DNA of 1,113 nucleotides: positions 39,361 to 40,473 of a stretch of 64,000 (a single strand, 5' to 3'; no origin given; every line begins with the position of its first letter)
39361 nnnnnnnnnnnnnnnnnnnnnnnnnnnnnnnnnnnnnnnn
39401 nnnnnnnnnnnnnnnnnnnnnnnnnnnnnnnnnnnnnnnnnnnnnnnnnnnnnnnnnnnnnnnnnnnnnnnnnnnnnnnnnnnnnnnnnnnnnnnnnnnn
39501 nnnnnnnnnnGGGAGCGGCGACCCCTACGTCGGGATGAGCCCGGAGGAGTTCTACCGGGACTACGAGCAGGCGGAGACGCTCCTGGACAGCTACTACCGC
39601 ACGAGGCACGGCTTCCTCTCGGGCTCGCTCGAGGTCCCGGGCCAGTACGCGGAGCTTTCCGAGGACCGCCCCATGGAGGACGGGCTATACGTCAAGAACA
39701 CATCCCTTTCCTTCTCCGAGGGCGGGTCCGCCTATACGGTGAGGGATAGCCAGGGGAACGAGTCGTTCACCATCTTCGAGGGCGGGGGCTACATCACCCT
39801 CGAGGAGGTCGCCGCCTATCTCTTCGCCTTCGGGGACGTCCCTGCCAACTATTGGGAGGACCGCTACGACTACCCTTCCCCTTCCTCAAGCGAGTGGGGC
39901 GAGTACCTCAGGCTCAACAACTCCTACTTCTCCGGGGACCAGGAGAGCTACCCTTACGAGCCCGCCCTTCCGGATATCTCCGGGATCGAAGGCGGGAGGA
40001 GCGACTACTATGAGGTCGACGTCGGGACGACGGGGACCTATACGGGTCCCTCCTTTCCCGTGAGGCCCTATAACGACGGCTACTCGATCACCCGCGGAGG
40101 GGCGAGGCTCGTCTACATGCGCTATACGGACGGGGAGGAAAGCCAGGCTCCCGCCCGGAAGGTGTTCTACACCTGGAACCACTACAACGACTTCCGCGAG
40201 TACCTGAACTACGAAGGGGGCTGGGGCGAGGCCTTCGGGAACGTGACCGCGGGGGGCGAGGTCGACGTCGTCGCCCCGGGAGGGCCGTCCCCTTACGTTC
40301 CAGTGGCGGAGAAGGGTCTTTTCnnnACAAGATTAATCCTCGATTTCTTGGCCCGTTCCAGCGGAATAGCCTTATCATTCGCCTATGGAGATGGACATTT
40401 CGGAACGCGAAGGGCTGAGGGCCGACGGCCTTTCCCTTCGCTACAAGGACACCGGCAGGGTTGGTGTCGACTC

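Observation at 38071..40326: Surface lipoprotein with a C-terminal barnase-family RNase domain and no visible barstar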

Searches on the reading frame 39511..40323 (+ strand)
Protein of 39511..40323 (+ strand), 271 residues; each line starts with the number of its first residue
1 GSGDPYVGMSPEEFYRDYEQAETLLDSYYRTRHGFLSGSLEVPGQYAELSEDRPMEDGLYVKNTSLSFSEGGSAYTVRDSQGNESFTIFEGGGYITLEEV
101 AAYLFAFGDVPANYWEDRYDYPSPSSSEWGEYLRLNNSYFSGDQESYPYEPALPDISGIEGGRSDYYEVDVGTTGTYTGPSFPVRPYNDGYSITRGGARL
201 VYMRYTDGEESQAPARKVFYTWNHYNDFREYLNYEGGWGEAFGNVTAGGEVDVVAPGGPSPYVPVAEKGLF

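Call 5: search_solved_structures(query=window:39511-40323:+, max_evalue=10, show_alignments=4)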
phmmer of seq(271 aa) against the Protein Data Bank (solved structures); distinct sequences matched with E-value up to 10: 0.

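Call 6: search_protein_families(library=pfam, proteins=[window:39511-40323:+], max_evalue=10)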
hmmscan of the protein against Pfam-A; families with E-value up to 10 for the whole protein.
seq(271 aa): 1 family
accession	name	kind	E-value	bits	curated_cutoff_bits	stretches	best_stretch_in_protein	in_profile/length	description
PF00545.25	Ribonuclease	-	0.1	13.6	24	1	164-230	52-96/98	ribonuclease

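Call 7: find_homologous_proteins(query=window:39511-40323:+, max_evalue=0.001)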
Query seq(271 aa) (271 aa): 1655 proteins with E <= 0.001 among 2590 candidates; the best 120 are listed.
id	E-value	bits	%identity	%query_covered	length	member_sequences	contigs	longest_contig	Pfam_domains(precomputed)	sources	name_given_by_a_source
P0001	1.7e-91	325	59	97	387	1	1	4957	-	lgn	-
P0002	3.3e-90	321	57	98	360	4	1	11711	-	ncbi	-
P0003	4.1e-90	321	59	97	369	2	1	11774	-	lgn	-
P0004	1.8e-89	319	56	99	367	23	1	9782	-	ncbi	-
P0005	4.5e-89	317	57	98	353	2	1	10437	-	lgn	-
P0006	6.9e-89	317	54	100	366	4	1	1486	-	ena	-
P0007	7.6e-89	316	57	99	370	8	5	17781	-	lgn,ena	-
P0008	3.2e-88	314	57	98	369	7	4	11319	-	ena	-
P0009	3.3e-88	314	58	98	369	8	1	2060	-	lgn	-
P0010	6.5e-88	313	56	98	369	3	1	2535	-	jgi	jgi:hypothetical protein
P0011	9.1e-88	313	57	99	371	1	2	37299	-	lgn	-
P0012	1.3e-87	312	55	97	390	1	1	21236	-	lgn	-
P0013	1.3e-87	312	56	99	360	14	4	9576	-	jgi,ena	-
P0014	1.4e-87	312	58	97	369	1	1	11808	-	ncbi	-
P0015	2.6e-87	311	57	98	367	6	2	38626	-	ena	-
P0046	1.1e-85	306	58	99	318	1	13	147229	-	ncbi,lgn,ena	-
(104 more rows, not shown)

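Call 9: search_solved_structures(query=A1, max_evalue=10, show_alignments=4)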
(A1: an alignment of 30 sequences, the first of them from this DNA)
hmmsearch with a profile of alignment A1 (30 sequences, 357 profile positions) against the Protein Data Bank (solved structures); distinct sequences matched with E-value up to 10: 0.
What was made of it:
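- phmmer and profile hmmsearch against PDB find nothing (calls 5, 9).
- Tried and rejected: phmmer of the C-terminal 271 aa against PDB, and a profile of 30 relatives against PDB: no hits at E up to 10 (calls 5, 9).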

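Call 12: search_protein_families(library=pfam, alignment_id=A1, max_evalue=1)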
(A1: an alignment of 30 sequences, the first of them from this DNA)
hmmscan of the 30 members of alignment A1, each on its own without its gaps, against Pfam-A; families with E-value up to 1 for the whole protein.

A. member 1, seq(271 aa): 1 family
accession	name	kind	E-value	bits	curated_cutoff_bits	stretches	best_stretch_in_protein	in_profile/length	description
PF00545.25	Ribonuclease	-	0.1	13.6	24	1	164-230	52-96/98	ribonuclease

B. families by the number of members that match (of 30 scanned): 24 families
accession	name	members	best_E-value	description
PF00545.25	Ribonuclease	29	0.0003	ribonuclease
PF02368.24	Big_2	4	2.7e-07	Bacterial Ig-like domain (group 2)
PF21827.1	New_glue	4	0.0034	New glue protein family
PF04886.17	PT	3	1.4e-05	PT disordered repeat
PF05887.16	Trypan_PARP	2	0.029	Procyclic acidic repetitive protein (PARP)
PF09479.16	Flg_new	1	6.5e-07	Listeria-Bacteroides repeat domain (List_Bact_rpt)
PF22359.2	Big-like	1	0.00033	Bacterial Ig-like domain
PF24381.1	DUF7537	1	0.036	Family of unknown function (DUF7537)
PF23793.1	LysC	1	0.048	Rz1-like lysis system protein LysC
PF19212.5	CoV_NSP2_C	1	0.05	Coronavirus replicase NSP2, C-terminal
PF22251.1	PFF1_TM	1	0.069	Vacuolar membrane protease, transmembrane domain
PF01456.22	Mucin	1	0.079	Mucin-like glycoprotein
PF13405.12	EF-hand_6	1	0.08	EF-hand domain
PF25616.1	PhiKZ_gp35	1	0.1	Bacteriophage PhiKZ capsid decoration protein gp35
PF18719.7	ArlS_N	1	0.13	ArlS sensor domain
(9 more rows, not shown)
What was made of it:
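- On Microbial RNase N1/T1/barnase family (Pfam PF00545): Twenty-nine of 30 relatives hit, but the best E is 3e-4 (call 12).
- Twenty-nine of 30 members hit PF00545 in the catalytic half, best E 3e-4 (call 12). Weak PF00545 hits are consistent in 29/30 members (call 12).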

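Call 17: find_related_loci(query=A1, collection=genome_contigs, flank=5000)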
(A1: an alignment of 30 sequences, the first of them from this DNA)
Query A1 (271 aa) in genome_contigs; peptide patterns used: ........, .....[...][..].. (x = any residue, [..] = any of these).
594 stretches matched a pattern; 527 encode a relative of the query (tblastn E <= 1e-3); the best 80 are kept; 80 distinct loci.
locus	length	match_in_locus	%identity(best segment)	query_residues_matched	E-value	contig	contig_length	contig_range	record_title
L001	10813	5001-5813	95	1-271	2e-170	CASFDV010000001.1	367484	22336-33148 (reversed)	uncultured Firmicutes bacterium isolate T19_L4_323323_idba_bin.173 genome assembly, contig: T19_L4_323323_idba_bin.173.f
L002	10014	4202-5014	89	1-271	1e-162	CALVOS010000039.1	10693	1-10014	MAG: uncultured Bacilli bacterium isolate E20__bin183 genome assembly, contig: E20__k127_9636323, whole genome shotgun s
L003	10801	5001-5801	66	4-271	5e-114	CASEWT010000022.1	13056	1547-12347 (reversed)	uncultured Firmicutes bacterium isolate B31_L2_392392_idba_bin.81 genome assembly, contig: B31_L2_392392_idba_bin.81.fa_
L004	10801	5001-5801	64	4-271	4e-112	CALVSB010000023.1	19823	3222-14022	MAG: uncultured Bacilli bacterium isolate BRZ_D__bin114 genome assembly, contig: BRZ_D__NODE_4277_length_19823_cov_10.04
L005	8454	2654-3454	64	4-271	2e-110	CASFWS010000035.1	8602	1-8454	uncultured Firmicutes bacterium isolate B51_L2_308308_idba_bin.44 genome assembly, contig: B51_L2_308308_idba_bin.44.fa_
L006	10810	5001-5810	66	1-271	7e-110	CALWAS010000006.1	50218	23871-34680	MAG: uncultured Bacilli bacterium isolate E25__bin44 genome assembly, contig: E25__k127_2594934, whole genome shotgun se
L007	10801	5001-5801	56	4-271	6e-97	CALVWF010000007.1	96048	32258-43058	MAG: uncultured Clostridia bacterium isolate BRZ_FL__bin20 genome assembly, contig: BRZ_FL__NODE_395_length_96048_cov_20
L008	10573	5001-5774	56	6-264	2e-91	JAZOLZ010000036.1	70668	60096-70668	MAG: Eubacteriales bacterium isolate T1900045651_YK20190345.MAGScoT_cleanbin_000025 SGB_8205_k141_2701920, whole genome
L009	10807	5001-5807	54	2-271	4e-91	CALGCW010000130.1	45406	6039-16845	MAG TPA_asm: uncultured Clostridia bacterium isolate SRR6425794_bin.80_CONCOCT_v1.1_MAG genome assembly, contig: ERZ1767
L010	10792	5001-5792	56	4-268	6e-91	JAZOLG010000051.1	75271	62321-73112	MAG: Bacilli bacterium isolate T1900045656_YK20190350.MAGScoT_cleanbin_000009 SGB_8238_k141_1417227, whole genome shotgu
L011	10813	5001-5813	58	2-270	3e-90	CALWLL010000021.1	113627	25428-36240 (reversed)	MAG: uncultured Agathobacter sp. isolate E09__bin289 genome assembly, contig: E09__k127_6816241, whole genome shotgun se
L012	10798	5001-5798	55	4-270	5e-90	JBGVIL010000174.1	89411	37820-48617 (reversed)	MAG: Bacilli bacterium isolate fecal_MAG_320 fecal_MAG_320_contig_0175, whole genome shotgun sequence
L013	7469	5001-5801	55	4-271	1e-89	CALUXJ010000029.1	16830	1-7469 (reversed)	MAG: uncultured Acholeplasmatales bacterium isolate BRZ_RD__bin49 genome assembly, contig: BRZ_RD__NODE_4041_length_1683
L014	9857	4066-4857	55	2-266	2e-89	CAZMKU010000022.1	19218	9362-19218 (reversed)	MAG TPA_asm: uncultured Clostridium sp. isolate SRP315200_co1_163 genome assembly, contig: NODE_5297_length_19218_cov_11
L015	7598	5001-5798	54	3-270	2e-89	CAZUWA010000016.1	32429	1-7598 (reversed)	MAG TPA_asm: uncultured Lachnospiraceae bacterium isolate SRP225648_co1_967 genome assembly, contig: NODE_2777_length_32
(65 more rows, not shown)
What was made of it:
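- The family is almost entirely from animal-gut metagenome genomes (call 17).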

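Call 18: predict_structure(alignment_id=A1)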
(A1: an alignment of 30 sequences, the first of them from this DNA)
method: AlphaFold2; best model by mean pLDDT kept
length: 271 residues; sequences in the alignment: 30
mean_pLDDT: 83.5   pTM: 0.88
mean pLDDT of the five models: 83.5, 83.2, 82.2, 79.3, 73.8
residues with pLDDT >= 90: 142; 70-90: 79; 50-70: 28; < 50: 22
segments of 3 or more residues with pLDDT < 50: 158-162, 207-213, 247-256
pLDDT, mean of each block of 10 residues (from residue 1): 88 96 98 97 84 94 94 96 96 95 93 86 92 85 78 65 74 67 80 83 64 69 83 95 63 53 89 71
secondary structure, 60 per line:
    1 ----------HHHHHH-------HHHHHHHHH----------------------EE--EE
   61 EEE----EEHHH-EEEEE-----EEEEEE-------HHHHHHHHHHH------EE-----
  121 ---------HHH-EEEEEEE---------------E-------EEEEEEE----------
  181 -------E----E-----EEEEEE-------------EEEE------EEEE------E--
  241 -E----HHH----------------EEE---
elements in order: H11-16 H24-32 E59-63 E74-78 E84-89 H97-107 E134-140 E164-170 E199-204 E218-221 E228-231 E266-268
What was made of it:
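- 39511..39792 (+): Conserved N-terminal subdomain of the module (aa 481-574; motifs DPY..., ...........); function unknown. High pLDDT in the model (call 18).
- On Microbial RNase N1/T1/barnase superfamily (fold level): AF2 model with pLDDT 83.5, pTM 0.88 and element order H97-107, E134-140, E164-170, E199-204, E218-221, E228-231 (call 18).
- The AF2 model (pLDDT 83.5, pTM 0.88) has the helix plus five-strand order of barnase (call 18). Two loops of the core have low model confidence (call 18).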

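Call 30: find_encoding_contigs(protein=P0046, flank=8000, max_places=3)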
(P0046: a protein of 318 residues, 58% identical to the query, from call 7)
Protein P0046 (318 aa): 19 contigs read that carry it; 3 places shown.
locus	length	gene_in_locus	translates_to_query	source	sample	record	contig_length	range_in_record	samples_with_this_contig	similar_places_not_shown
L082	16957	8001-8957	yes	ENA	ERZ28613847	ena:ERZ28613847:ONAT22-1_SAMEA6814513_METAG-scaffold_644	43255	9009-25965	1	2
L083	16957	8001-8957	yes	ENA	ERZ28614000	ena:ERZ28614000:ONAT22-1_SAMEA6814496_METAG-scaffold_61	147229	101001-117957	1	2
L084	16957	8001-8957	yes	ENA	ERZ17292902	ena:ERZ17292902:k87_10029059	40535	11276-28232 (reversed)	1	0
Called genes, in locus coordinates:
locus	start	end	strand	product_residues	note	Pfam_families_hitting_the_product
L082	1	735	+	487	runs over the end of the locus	PF01554:MatE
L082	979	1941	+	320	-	PF04392:ABC_sub_bind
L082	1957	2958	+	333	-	PF02653:BPD_transp_2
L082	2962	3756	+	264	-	PF00005:ABC_tran, PF02463:SMC_N (faint), PF13304:AAA_21 (faint)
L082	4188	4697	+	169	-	PF12844:HTH_19, PF13443:HTH_26, PF13560:HTH_31 (weak), PF01381:HTH_3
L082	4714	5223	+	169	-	-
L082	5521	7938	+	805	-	PF00933:Glyco_hydro_3, PF01915:Glyco_hydro_3_C, PF14310:Fn3-like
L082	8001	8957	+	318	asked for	-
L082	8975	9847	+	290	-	PF00005:ABC_tran (weak), PF13304:AAA_21, PF13175:AAA_15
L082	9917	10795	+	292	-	PF02219:MTHFR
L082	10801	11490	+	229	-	PF02965:Met_synt_B12 (weak)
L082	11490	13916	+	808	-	PF02574:S-methyl_trans, PF00809:Pterin_bind, PF02607:B12-binding_2, PF02310:B12-binding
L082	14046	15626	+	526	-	PF04616:Glyco_hydro_43, PF05270:AbfB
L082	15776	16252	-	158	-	PF12833:HTH_18, PF00165:HTH_AraC (weak)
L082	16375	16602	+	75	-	-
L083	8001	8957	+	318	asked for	-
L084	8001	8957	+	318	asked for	-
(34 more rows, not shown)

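Call 53: search_dna_similar(query=window:39511-40323:+, collection=plasmids, mode=protein, max_evalue=0.001, max_rows=15)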
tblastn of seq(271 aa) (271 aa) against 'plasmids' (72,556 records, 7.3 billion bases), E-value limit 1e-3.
No match.
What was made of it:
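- There are no plasmid copies (call 53).
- Tried and rejected: Plasmid search: no match (call 53).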

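Call 54: search_dna_similar(query=window:39511-40323:+, collection=phages, mode=protein, max_evalue=0.001, max_rows=15)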
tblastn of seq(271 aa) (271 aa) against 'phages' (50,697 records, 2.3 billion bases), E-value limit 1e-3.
Records with a match: 1; places in all: 1; records where one place covers at least 80% of the query: 1.
Best place of each record, by identity: <60% 1.
By first word of the organism name: Anaeroplasmataceae 1.
By host as written in the record: Anaeroplasmataceae 1.
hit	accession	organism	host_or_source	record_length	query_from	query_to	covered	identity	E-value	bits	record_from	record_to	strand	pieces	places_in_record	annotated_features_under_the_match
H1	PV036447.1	Anaeroplasmataceae phage NatCom_34063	Anaeroplasmataceae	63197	4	270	99%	53.5%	3e-85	283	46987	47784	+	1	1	hypothetical protein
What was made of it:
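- Closest known: Mollicute surface lipoprotein nucleases. Same: Several carriers of the family are labelled Acholeplasmatales or Anaeroplasmataceae (calls 17, 54).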

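Call 55: get_annotated_region(hit=H1, flank=6000)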
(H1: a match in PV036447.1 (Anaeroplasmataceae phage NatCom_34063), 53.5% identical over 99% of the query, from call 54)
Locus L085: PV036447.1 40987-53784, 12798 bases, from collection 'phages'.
description: Anaeroplasmataceae phage NatCom_34063, complete genome.
organism: Anaeroplasmataceae phage NatCom_34063 (NCBI taxid 3403515)
taxonomy: Viruses; Duplodnaviria; Heunggongvirae; Uroviricota; Caudoviricetes; Ca. Heliusvirales
host: Anaeroplasmataceae; source: human feces; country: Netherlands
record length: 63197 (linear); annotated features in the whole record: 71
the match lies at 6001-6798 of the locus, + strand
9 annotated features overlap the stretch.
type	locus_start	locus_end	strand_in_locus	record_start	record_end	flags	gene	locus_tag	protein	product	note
CDS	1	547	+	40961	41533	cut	-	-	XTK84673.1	hypothetical protein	-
CDS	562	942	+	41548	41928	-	-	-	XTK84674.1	tail protein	-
CDS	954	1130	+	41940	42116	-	-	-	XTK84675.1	hypothetical protein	-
CDS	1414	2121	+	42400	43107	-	-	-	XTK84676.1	hypothetical protein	-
CDS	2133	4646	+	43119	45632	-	-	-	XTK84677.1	hypothetical protein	-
CDS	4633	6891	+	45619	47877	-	-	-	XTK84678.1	hypothetical protein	-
CDS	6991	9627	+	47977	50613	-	-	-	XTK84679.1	tail length tape measure protein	-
CDS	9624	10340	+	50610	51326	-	-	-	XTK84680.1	hypothetical protein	-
CDS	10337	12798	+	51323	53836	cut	-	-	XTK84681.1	minor head protein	-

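Call 59: search_protein_families(library=pfam, proteins=[L085:4633-6891:+, L085:2133-4646:+, L085:1414-2121:+], max_evalue=0.01)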
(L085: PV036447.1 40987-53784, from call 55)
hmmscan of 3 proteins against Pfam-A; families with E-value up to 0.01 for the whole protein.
L085:4633-6891:+ (752 aa): 4 families
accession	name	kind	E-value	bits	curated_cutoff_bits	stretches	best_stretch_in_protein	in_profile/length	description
PF02368.24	Big_2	-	0.00044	20.6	22.8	0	209-272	8-70/79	Bacterial Ig-like domain (group 2)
PF00545.25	Ribonuclease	-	0.0028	18.6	24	1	603-682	45-96/98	ribonuclease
PF13895.12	Ig_2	-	0.0071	17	27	0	120-148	3-25/79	Immunoglobulin domain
PF25354.1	Ig_NUP210_16th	-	0.0096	15.8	27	0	65-102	26-65/72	NUP210-like, Ig-like domain 16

L085:2133-4646:+ (837 aa): 1 family
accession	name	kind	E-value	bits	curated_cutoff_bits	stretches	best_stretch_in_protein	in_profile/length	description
PF00082.27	Peptidase_S8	-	2.4e-25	89.9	21.8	1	224-428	54-288/288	Subtilase family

L085:1414-2121:+ (235 aa): 0 families
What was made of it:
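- On Microbial RNase N1/T1/barnase family (Pfam PF00545): The phage homologue scores 18.6 bits (call 59).
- On Bacterial Ig-like (Big_2) repeat proteins (claim for the N-terminal region): Four of 30 relatives and the phage homologue carry Big_2 at this position (calls 12, 59).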

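Call 63: find_related_loci(query=A1, collection=viral_contigs, flank=4000)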
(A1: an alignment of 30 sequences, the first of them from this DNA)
Query A1 (271 aa) in viral_contigs; peptide patterns used: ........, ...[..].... (x = any residue, [..] = any of these).
14 stretches matched a pattern; 2 encode a relative of the query (tblastn E <= 1e-3); 2 distinct loci.
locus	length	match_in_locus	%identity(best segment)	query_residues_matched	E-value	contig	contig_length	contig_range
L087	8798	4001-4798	54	4-270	2e-90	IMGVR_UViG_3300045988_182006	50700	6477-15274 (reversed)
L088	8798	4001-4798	54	4-270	2e-90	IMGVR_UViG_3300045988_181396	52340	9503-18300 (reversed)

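Call 71: fold_search(model_id=the predicted structure, library=pdb)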
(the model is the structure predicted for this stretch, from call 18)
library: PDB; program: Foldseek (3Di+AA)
matches with E <= 10: 114; with E <= 0.001: 0
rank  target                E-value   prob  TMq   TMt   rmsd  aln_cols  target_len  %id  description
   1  4ygt                  1.2e+00  0.01  0.10  0.14  12.8       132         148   11  Crystal structure of a DUF4309 family protein (YjgB) from Bacillus subtilis subsp. subtilis str. 168 at 2.13 A resolutio (released 2015-03-18)
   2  4fnq                  1.4e+00  0.02  0.12  0.06  17.1       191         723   14  Crystal structure of GH36 alpha-galactosidase AgaB from Geobacillus stearothermophilus (released 2012-10-03)
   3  7b2o_B                1.7e+00  0.07  0.22  0.19  10.6       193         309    9  Crystal structure of Chlamydomonas reinhardtii chloroplastic sedoheptulose-1,7-bisphosphatase (released 2021-12-08)
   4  7zuv_E                1.8e+00  0.04  0.13  0.12   6.2        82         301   10  Crystal structure of Chlamydomonas reinhardtii chloroplastic sedoheptulose-1,7-bisphosphatase in reducing conditions (released 2023-05-24)
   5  7zuv_A                1.8e+00  0.04  0.12  0.11   6.2        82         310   10  Crystal structure of Chlamydomonas reinhardtii chloroplastic sedoheptulose-1,7-bisphosphatase in reducing conditions (released 2023-05-24)
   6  5iz3_A                1.9e+00  0.04  0.12  0.10   7.7        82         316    8  P. patens sedoheptulose-1,7-bisphosphatase (released 2016-06-08)
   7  7b2o_D                2.0e+00  0.06  0.22  0.19  10.7       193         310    9  Crystal structure of Chlamydomonas reinhardtii chloroplastic sedoheptulose-1,7-bisphosphatase (released 2021-12-08)
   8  7zuv_H                2.1e+00  0.04  0.13  0.12   5.5        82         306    8  Crystal structure of Chlamydomonas reinhardtii chloroplastic sedoheptulose-1,7-bisphosphatase in reducing conditions (released 2023-05-24)
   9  7b2o_E                2.4e+00  0.04  0.12  0.11   6.2        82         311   10  Crystal structure of Chlamydomonas reinhardtii chloroplastic sedoheptulose-1,7-bisphosphatase (released 2021-12-08)
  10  7b2o_C                2.4e+00  0.03  0.19  0.17  11.0       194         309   10  Crystal structure of Chlamydomonas reinhardtii chloroplastic sedoheptulose-1,7-bisphosphatase (released 2021-12-08)
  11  7b2o_A                2.7e+00  0.03  0.12  0.11   6.2        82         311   10  Crystal structure of Chlamydomonas reinhardtii chloroplastic sedoheptulose-1,7-bisphosphatase (released 2021-12-08)
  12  9bbk_B                2.7e+00  0.01  0.10  0.04  16.2       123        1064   10  SARS-CoV-2 full-length spike protein with His1271Lys substitution in the coatomer binding motif, 2RBD-up conformation  (released 2025-04-16)
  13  7zuv_G                2.9e+00  0.03  0.13  0.12   6.2        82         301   10  Crystal structure of Chlamydomonas reinhardtii chloroplastic sedoheptulose-1,7-bisphosphatase in reducing conditions (released 2023-05-24)
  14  7zuv_C                2.9e+00  0.03  0.12  0.12   6.2        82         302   10  Crystal structure of Chlamydomonas reinhardtii chloroplastic sedoheptulose-1,7-bisphosphatase in reducing conditions (released 2023-05-24)
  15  4m01_C                2.9e+00  0.01  0.08  0.07  14.1       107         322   12  N terminal fragment(residues 245-575) of binding region of SraP (released 2014-06-18)
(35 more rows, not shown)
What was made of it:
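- Checked: Foldseek against PDB and sequence or profile searches against PDB give nothing significant (calls 5, 9, 71).
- Tried and rejected: Foldseek against PDB: nothing significant (call 71).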
